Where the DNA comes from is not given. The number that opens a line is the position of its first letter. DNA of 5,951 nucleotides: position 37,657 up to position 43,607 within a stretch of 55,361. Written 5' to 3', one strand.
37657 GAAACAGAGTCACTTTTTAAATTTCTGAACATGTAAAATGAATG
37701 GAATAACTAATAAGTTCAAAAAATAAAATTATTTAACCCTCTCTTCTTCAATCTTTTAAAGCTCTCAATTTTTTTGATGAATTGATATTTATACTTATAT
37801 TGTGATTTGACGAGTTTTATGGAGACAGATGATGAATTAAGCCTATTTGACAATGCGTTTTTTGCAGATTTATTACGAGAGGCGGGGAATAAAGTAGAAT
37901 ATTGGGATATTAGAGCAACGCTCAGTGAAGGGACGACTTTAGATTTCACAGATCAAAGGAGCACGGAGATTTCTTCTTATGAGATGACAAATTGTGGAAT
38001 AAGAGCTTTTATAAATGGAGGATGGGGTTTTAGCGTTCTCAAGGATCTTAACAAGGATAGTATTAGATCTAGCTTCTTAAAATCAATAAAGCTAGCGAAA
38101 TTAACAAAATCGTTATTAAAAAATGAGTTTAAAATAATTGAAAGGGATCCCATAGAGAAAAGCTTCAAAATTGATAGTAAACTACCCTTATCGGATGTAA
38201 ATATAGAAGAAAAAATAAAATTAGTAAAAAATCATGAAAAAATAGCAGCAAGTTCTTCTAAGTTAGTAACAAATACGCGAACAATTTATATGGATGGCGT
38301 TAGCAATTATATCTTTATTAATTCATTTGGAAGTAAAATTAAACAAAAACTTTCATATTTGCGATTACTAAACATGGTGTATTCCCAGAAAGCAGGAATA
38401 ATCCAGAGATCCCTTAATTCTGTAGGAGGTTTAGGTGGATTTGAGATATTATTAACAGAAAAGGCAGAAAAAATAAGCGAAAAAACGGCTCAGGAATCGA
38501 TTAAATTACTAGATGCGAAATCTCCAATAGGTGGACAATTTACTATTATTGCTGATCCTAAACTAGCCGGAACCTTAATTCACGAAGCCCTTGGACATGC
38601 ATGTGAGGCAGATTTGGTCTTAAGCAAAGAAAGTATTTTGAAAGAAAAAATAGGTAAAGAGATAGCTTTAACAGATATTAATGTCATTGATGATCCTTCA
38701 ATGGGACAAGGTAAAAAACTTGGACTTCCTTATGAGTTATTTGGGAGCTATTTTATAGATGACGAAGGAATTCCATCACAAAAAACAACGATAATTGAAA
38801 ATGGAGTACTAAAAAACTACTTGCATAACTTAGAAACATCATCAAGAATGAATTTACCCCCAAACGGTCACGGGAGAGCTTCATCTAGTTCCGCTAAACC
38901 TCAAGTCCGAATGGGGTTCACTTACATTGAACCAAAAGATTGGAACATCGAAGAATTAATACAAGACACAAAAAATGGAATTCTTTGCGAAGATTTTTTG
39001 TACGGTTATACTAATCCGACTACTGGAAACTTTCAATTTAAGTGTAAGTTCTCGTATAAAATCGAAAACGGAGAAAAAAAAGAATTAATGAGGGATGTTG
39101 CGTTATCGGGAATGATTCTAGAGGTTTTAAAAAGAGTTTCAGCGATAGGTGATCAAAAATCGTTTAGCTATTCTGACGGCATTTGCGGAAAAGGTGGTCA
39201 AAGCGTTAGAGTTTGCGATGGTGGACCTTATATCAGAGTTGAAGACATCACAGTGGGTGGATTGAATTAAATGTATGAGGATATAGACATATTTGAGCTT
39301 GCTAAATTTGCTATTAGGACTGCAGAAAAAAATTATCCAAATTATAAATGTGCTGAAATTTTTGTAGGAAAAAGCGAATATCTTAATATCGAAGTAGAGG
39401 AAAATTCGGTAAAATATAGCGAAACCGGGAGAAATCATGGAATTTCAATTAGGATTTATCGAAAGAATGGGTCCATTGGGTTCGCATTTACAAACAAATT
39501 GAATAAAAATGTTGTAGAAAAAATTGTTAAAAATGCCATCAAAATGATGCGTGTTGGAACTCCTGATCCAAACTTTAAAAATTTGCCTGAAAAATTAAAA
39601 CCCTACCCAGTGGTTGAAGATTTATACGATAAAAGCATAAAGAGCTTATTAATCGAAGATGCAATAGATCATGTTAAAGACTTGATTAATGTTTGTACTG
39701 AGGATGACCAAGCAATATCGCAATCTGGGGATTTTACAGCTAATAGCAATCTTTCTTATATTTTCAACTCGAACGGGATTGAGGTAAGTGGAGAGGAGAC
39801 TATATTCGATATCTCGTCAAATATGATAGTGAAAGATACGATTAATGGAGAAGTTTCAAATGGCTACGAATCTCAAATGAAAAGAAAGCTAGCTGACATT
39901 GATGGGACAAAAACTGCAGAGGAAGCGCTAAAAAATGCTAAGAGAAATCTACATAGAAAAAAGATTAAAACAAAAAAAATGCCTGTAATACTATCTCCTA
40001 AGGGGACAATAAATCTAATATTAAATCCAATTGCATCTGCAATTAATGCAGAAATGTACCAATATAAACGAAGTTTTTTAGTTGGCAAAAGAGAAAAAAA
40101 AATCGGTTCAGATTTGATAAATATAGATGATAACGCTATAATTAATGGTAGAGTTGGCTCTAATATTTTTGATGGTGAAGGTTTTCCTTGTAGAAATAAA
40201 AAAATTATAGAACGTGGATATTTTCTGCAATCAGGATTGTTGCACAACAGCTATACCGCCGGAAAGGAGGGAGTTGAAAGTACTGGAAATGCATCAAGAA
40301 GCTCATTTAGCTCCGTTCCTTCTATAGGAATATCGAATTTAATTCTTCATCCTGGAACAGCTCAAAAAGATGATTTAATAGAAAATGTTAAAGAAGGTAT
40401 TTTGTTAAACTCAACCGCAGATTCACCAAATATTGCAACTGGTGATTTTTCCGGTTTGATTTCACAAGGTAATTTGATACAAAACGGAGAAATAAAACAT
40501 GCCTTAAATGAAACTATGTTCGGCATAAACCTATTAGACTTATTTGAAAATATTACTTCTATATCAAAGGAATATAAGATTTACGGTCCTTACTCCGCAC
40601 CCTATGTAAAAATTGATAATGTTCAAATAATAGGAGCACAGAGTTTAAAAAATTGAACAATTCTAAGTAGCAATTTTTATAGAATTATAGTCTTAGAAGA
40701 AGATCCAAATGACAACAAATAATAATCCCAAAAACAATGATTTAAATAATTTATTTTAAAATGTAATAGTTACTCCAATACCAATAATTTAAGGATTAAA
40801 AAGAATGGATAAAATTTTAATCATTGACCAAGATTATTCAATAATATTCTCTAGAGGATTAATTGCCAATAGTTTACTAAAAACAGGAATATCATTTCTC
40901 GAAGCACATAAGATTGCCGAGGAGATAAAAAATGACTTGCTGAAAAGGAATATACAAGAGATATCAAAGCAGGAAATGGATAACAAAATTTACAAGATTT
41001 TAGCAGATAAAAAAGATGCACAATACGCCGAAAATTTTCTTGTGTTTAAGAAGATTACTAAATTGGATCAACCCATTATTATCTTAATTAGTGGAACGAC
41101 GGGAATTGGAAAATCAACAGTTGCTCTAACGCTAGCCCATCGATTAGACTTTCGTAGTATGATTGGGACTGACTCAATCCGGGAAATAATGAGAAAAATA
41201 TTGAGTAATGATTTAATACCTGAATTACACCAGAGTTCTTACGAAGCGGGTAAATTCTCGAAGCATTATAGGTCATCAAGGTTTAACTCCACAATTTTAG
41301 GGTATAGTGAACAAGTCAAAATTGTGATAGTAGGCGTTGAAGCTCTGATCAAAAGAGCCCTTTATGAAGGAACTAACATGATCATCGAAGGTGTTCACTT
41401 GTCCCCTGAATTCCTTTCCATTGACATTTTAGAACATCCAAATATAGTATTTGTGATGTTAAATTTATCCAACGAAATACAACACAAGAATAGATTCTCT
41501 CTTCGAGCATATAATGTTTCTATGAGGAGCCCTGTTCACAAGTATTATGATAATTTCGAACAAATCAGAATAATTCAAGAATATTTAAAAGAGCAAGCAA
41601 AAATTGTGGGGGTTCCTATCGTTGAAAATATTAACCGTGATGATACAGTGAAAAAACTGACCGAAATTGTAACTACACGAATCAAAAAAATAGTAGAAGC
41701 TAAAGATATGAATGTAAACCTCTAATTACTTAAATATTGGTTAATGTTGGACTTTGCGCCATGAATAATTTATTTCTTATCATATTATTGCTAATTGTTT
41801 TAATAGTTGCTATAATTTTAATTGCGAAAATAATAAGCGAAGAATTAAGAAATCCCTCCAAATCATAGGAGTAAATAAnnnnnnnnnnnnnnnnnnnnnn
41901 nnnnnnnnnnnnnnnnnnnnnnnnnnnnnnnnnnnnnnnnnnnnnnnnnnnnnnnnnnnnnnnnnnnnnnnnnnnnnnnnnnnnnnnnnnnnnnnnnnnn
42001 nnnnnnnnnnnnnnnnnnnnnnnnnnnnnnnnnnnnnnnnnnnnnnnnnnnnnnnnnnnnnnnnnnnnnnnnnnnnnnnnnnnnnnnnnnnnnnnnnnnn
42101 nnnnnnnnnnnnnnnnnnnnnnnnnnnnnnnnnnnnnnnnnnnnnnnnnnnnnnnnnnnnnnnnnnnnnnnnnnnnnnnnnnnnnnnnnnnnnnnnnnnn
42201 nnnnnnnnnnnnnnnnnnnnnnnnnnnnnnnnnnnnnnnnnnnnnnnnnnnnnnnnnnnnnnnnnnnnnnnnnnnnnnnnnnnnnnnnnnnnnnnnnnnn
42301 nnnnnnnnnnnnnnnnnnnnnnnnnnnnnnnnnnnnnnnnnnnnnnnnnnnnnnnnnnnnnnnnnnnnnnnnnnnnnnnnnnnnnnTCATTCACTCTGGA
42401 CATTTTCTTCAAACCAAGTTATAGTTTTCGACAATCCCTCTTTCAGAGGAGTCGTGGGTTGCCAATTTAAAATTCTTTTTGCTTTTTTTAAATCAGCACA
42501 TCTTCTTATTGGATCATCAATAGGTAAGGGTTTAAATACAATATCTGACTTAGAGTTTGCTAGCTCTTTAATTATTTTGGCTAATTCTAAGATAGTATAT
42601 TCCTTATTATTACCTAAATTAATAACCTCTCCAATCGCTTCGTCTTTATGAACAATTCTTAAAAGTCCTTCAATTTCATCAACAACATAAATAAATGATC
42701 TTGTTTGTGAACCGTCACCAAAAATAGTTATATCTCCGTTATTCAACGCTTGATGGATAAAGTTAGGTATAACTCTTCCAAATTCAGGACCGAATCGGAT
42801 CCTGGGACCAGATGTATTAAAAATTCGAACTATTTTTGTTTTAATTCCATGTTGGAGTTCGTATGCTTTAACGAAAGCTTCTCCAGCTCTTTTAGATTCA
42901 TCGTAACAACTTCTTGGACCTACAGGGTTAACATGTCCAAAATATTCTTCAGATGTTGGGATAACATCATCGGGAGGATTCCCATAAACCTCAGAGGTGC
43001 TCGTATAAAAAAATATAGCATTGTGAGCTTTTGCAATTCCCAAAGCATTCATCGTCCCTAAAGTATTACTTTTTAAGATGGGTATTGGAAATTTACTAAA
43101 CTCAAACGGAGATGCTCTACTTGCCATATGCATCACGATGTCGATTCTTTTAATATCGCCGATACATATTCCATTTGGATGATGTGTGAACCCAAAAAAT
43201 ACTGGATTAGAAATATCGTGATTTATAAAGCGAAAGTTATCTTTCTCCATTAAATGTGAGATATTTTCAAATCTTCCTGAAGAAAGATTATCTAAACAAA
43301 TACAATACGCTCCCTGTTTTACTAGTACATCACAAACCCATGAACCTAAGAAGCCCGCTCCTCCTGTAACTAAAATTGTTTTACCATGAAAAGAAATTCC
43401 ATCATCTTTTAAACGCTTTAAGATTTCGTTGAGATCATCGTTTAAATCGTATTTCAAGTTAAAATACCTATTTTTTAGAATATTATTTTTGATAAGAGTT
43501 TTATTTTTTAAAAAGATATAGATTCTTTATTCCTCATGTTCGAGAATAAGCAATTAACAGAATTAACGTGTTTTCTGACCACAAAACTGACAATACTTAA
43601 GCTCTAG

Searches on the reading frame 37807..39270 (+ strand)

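Call 64: search_protein_families(library=pfam, proteins=[window:37807-39270:+], max_evalue=0.00001)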
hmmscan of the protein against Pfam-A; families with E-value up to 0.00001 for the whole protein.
window:37807-39270:+ (487 aa): 3 families
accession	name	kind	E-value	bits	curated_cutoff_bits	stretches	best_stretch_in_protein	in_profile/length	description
PF19289.4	PmbA_TldD_3rd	-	8.3e-64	215.2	22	1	243-485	2-220/220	PmbA/TldA metallopeptidase C-terminal domain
PF01523.21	PmbA_TldD_1st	-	4.3e-07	30.4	20.9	1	33-97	1-65/65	PmbA/TldA metallopeptidase domain 1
PF19290.4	PmbA_TldD_2nd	-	2.3e-06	28.4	20.9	1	127-233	2-107/109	PmbA/TldA metallopeptidase central domain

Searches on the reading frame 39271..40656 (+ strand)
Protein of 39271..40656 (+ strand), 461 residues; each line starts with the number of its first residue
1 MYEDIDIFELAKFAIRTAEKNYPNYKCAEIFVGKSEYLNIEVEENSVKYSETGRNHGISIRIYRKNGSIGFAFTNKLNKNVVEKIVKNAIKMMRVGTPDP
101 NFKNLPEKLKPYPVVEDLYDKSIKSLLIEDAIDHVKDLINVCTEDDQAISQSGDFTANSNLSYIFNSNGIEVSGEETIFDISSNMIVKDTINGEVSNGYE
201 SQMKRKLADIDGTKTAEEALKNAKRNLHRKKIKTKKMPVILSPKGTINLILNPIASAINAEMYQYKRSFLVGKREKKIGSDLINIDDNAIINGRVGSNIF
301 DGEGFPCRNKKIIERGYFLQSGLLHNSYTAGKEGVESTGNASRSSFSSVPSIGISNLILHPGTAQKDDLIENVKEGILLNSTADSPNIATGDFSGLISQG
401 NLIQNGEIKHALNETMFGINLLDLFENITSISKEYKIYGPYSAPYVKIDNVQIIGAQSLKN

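Call 64: search_protein_families(library=pfam, proteins=[window:39271-40656:+], max_evalue=0.00001)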
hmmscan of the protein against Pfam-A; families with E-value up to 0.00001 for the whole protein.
window:39271-40656:+ (461 aa): 3 families
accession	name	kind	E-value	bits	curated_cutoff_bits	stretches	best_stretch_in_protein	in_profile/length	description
PF19289.4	PmbA_TldD_3rd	-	1.3e-57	195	22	1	234-455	1-220/220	PmbA/TldA metallopeptidase C-terminal domain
PF01523.21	PmbA_TldD_1st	-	1.4e-11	44.8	20.9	1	28-92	1-64/65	PmbA/TldA metallopeptidase domain 1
PF19290.4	PmbA_TldD_2nd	-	4.8e-09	37.1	20.9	1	124-227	4-109/109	PmbA/TldA metallopeptidase central domain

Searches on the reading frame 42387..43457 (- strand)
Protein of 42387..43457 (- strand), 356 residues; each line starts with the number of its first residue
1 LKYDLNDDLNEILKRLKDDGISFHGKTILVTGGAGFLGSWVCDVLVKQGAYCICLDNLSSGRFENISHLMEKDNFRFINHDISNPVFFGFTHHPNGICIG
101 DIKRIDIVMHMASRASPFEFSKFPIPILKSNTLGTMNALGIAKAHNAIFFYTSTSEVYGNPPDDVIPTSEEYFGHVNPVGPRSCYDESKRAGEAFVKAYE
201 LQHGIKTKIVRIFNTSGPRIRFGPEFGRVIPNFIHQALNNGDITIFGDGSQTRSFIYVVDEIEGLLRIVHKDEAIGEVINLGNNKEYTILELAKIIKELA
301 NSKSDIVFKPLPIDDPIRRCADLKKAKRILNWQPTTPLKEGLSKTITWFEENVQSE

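Call 64: search_protein_families(library=pfam, proteins=[window:42387-43457:-], max_evalue=0.00001)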
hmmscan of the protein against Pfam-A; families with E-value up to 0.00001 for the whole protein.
window:42387-43457:- (356 aa): 6 families
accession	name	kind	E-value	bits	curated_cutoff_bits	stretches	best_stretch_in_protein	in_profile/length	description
PF01370.27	Epimerase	-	8e-48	163.4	20.9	1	28-282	1-240/240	NAD dependent epimerase/dehydratase family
PF16363.11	GDP_Man_Dehyd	-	7.6e-45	154.2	27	1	29-344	1-331/332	GDP-mannose 4,6 dehydratase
PF01073.25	3Beta_HSD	-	5.3e-11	42.5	22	1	29-258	1-218/280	3-beta hydroxysteroid dehydrogenase/isomerase family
PF02719.21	Polysacc_synt_2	-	4e-09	36.5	20.2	0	179-303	132-250/293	Polysaccharide biosynthesis protein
PF07993.18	NAD_binding_4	-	2.8e-08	33.7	20.1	1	30-212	1-204/258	Male sterility protein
PF04321.23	RmlD_sub_bind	-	3.7e-07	29.9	27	1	27-304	2-235/287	RmlD substrate binding domain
